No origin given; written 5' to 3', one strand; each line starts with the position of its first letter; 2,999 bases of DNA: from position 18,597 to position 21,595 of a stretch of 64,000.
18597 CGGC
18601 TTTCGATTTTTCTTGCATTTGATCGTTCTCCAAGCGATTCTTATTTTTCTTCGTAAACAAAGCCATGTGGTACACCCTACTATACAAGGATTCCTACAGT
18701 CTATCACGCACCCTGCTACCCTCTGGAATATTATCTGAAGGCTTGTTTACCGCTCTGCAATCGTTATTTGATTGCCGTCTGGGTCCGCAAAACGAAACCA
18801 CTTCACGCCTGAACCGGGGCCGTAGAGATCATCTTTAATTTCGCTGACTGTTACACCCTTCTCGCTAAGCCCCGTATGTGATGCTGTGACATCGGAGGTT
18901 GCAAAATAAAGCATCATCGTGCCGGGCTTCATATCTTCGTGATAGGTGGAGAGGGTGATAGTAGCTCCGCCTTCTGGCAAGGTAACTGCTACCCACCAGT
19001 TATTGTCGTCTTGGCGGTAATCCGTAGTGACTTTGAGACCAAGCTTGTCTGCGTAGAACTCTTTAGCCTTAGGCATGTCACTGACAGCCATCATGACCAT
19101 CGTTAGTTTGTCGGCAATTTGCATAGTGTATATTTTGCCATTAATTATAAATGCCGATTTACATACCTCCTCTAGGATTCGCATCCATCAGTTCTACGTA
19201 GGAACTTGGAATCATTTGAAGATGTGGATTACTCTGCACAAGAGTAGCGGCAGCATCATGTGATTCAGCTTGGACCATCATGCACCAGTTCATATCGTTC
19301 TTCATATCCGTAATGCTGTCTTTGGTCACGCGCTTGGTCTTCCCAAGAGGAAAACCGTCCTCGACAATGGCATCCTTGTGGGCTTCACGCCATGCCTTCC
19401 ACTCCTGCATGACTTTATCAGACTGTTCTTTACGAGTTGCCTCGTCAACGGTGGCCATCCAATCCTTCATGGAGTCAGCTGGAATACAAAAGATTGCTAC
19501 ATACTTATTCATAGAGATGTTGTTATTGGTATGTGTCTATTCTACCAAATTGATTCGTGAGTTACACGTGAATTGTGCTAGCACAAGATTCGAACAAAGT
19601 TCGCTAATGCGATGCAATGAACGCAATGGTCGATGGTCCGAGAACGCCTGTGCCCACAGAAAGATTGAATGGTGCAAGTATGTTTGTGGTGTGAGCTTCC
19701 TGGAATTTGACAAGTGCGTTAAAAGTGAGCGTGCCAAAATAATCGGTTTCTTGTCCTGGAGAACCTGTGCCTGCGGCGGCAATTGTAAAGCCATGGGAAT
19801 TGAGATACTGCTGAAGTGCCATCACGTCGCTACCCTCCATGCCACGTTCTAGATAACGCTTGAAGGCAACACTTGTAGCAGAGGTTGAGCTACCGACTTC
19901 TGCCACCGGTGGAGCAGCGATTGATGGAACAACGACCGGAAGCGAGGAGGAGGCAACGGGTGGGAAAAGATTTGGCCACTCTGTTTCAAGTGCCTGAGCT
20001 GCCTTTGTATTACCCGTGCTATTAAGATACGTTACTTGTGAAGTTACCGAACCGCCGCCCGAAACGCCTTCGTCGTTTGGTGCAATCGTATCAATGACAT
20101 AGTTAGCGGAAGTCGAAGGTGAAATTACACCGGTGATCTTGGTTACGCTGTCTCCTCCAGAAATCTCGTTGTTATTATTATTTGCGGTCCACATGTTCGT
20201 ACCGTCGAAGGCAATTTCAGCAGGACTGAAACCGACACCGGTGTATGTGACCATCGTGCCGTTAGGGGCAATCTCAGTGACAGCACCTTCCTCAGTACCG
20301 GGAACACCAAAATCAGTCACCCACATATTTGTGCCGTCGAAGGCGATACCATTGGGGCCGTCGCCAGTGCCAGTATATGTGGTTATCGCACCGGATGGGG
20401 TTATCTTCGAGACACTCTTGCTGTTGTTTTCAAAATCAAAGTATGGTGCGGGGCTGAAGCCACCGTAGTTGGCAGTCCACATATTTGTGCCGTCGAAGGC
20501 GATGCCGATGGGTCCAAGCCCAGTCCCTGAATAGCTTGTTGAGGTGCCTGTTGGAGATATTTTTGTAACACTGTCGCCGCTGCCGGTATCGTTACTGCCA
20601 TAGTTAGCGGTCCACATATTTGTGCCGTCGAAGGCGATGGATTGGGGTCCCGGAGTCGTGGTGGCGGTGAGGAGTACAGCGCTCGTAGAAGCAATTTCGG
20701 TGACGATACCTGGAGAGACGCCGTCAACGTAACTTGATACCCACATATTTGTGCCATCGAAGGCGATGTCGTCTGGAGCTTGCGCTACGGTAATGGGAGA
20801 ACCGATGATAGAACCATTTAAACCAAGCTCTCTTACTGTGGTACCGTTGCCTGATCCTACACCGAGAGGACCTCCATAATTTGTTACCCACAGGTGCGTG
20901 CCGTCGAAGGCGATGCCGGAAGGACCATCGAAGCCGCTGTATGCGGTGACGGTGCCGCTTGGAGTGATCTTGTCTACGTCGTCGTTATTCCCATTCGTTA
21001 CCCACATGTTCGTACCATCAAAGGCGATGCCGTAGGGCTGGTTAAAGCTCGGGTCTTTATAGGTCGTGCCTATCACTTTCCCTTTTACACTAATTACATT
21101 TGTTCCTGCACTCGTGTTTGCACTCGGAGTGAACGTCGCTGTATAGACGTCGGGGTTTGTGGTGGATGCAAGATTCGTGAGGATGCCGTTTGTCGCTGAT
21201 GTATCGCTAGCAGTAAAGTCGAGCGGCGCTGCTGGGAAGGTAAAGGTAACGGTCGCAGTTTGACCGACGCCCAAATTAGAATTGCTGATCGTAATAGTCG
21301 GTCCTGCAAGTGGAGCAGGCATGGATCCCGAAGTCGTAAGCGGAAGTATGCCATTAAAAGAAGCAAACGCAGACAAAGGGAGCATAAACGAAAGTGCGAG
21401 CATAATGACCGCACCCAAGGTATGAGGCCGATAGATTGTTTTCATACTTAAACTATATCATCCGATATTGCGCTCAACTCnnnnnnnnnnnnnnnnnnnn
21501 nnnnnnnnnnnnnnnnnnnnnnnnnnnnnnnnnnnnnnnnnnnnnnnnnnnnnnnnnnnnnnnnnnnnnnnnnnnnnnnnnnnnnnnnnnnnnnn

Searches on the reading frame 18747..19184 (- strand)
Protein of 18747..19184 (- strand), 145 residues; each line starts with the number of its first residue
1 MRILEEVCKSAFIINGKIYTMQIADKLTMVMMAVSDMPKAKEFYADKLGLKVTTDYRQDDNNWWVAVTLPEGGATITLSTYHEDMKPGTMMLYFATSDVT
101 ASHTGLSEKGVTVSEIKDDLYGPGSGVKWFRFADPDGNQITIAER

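Call 66: search_protein_families(library=pfam, proteins=[window:18747-19184:-], max_evalue=0.001)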
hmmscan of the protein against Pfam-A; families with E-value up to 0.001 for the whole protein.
window:18747-19184:- (145 aa): 5 families
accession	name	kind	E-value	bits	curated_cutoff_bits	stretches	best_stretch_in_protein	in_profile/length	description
PF00903.31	Glyoxalase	-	1.5e-16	61.3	20.6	1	27-140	2-119/121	Glyoxalase/Bleomycin resistance protein/Dioxygenase superfamily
PF12681.13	Glyoxalase_2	-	3.6e-09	37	30.1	1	28-144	2-115/118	Glyoxalase-like domain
PF19581.5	Glyoxalase_7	-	6.2e-09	36.4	23.6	1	26-145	14-129/133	Glyoxalase superfamily protein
PF18029.7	Glyoxalase_6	-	3e-05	25.1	23.6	1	30-142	2-105/106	Glyoxalase-like domain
PF22677.2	Ble-like_N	-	0.00022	21.4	24.5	1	27-54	2-29/41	Bleomycin resistance protein-like N-terminal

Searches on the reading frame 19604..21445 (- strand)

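Call 66: search_protein_families(library=pfam, proteins=[window:19604-21445:-], max_evalue=0.001)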
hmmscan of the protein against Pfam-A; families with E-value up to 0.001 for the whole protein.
window:19604-21445:- (613 aa): 2 families
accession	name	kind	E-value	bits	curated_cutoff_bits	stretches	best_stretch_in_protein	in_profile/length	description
PF19078.6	Big_12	-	5.5e-16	59.1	27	1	50-123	8-81/102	Bacterial Ig-like domain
PF01471.23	PG_binding_1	-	8.4e-08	32.7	23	1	538-585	2-41/57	Putative peptidoglycan binding domain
